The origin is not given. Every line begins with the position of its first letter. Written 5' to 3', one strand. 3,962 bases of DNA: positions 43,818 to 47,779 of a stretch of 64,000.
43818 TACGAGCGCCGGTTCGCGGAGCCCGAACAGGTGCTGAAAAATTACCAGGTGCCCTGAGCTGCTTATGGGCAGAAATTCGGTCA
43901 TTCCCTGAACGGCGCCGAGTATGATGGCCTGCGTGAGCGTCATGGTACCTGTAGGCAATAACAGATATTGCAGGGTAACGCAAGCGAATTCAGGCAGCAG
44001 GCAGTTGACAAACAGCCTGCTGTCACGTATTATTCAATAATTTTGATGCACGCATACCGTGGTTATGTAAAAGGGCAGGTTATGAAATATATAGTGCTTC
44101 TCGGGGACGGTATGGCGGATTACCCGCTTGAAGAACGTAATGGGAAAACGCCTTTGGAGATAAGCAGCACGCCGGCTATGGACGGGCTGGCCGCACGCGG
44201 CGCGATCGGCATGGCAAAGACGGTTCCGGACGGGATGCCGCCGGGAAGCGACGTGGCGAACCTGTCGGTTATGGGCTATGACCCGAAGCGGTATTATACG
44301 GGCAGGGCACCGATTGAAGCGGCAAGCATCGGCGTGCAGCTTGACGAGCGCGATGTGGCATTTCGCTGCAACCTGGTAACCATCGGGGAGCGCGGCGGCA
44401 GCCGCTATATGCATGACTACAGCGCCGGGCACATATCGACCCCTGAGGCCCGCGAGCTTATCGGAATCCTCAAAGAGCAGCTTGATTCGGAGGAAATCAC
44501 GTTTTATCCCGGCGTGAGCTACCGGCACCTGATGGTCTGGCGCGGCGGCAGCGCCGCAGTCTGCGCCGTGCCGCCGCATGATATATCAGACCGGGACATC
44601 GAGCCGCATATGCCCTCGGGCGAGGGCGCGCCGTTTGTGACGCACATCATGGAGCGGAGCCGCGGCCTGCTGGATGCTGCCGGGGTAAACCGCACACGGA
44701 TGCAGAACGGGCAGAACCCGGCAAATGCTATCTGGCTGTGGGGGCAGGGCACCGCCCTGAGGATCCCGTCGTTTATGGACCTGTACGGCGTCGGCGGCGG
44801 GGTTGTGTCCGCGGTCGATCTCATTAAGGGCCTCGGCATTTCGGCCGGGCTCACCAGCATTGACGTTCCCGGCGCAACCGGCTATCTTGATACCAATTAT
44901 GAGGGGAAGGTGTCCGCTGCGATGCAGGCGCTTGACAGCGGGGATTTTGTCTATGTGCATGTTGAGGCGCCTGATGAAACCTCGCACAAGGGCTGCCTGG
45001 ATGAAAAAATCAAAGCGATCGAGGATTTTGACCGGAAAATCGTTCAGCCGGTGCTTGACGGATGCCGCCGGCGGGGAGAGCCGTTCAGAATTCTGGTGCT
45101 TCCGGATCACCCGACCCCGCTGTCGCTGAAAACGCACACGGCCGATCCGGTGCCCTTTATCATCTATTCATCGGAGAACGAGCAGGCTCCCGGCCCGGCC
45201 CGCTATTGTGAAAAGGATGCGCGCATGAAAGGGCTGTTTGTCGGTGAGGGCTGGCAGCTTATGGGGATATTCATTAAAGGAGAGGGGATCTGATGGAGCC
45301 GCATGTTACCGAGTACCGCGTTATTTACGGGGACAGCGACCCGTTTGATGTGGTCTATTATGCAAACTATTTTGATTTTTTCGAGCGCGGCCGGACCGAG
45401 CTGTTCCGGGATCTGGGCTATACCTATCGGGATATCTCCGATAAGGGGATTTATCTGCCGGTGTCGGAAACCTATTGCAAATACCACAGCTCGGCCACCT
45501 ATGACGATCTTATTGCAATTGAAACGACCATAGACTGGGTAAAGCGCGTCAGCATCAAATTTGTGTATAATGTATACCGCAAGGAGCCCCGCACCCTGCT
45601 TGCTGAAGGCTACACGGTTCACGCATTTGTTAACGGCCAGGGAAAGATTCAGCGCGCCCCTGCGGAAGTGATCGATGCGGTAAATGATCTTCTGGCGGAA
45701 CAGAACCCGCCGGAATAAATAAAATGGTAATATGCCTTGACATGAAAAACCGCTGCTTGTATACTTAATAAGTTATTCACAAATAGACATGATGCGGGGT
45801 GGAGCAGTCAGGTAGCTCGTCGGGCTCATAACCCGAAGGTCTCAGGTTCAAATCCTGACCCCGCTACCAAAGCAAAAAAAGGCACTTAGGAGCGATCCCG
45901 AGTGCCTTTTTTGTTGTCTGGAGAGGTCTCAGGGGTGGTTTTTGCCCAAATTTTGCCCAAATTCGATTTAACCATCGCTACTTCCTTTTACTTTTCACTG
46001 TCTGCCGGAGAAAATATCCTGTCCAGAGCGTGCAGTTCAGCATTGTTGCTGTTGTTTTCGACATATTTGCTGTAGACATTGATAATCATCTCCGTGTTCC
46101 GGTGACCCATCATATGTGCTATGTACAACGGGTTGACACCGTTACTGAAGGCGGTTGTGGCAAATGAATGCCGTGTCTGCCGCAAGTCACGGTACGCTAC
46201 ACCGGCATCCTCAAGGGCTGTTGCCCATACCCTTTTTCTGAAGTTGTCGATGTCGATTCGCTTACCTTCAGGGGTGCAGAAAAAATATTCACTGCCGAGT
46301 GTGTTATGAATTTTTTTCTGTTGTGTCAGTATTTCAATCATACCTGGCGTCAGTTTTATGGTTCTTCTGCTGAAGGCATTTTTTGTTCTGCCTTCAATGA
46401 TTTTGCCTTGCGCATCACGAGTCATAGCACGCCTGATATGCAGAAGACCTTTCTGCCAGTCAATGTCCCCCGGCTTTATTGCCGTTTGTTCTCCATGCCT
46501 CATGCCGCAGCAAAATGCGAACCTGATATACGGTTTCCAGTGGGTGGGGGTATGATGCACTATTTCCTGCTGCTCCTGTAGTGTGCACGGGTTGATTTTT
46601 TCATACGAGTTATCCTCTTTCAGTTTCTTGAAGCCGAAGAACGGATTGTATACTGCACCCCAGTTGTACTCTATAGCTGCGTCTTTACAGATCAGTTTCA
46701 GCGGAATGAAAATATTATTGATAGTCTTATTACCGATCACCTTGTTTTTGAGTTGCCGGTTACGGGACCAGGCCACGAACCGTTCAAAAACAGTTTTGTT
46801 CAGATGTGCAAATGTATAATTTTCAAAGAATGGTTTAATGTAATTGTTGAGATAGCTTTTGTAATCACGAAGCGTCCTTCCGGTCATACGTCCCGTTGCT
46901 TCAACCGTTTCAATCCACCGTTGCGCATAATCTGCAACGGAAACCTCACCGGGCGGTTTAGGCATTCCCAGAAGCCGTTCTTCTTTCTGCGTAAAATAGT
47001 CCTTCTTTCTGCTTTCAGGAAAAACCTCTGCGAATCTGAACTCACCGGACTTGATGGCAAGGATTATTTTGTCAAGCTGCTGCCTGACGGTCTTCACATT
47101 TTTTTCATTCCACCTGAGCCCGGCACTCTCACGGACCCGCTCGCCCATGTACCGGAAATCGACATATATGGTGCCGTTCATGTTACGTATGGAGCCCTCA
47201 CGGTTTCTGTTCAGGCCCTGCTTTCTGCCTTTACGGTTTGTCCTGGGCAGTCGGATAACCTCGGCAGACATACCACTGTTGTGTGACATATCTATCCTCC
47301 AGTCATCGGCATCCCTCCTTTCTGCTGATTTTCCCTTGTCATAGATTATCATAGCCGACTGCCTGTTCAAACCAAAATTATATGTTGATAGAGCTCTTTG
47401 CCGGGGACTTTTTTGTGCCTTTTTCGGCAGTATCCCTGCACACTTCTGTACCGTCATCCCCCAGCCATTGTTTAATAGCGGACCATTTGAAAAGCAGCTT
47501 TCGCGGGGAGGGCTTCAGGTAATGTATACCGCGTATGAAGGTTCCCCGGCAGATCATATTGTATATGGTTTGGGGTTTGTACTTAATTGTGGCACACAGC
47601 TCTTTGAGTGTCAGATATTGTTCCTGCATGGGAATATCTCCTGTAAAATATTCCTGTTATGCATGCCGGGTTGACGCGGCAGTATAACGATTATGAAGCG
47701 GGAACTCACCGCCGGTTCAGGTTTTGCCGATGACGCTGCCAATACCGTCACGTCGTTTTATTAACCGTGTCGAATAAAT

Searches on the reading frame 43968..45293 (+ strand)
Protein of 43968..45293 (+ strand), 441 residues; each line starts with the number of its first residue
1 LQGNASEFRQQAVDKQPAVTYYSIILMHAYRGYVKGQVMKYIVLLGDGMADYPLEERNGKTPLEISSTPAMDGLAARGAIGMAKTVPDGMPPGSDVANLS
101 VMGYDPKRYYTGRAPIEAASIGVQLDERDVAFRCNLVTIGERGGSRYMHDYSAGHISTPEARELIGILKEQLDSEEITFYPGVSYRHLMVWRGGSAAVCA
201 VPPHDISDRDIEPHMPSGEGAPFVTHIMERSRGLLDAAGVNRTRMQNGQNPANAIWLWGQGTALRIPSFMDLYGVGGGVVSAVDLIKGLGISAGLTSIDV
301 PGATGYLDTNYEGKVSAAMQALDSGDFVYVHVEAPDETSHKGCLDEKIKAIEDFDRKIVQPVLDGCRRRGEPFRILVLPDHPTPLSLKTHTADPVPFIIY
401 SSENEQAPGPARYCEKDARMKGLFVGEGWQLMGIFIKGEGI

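Call 7: search_protein_families(library=pfam, proteins=[window:43968-45293:+], max_evalue=0.01)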
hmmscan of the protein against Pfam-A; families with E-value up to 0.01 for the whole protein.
window:43968-45293:+ (441 aa): 2 families
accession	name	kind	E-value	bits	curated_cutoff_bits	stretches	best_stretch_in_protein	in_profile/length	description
PF10143.14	PhosphMutase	-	6.3e-59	199.1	21.5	1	75-241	1-170/170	2,3-bisphosphoglycerate-independent phosphoglycerate mutase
PF01676.23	Metalloenzyme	-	1.9e-39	136.1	24.3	1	39-410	1-228/252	Metalloenzyme superfamily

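Call 56: list_cluster_members(proteins=[P0003, window:43968-45293:+])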
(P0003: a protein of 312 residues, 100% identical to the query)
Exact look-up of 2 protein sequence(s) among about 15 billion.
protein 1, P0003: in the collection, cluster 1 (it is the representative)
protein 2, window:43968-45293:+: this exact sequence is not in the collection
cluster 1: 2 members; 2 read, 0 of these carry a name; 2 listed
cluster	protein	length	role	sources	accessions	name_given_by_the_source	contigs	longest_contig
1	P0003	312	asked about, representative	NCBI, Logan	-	-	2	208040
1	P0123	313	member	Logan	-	-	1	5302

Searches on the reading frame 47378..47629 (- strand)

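Call 38: search_protein_families(library=phrogs, proteins=[window:47378-47629:-], max_evalue=0.01)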
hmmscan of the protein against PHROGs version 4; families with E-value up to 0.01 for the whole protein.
window:47378-47629:- (83 aa): 2 families
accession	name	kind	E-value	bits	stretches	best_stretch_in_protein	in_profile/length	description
phrog_66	-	integration and excision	0.0001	23.1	1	2-78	90-163/412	excisionase and transcriptional regulator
phrog_25262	-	unknown function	0.0078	17.2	1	8-58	37-83/106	-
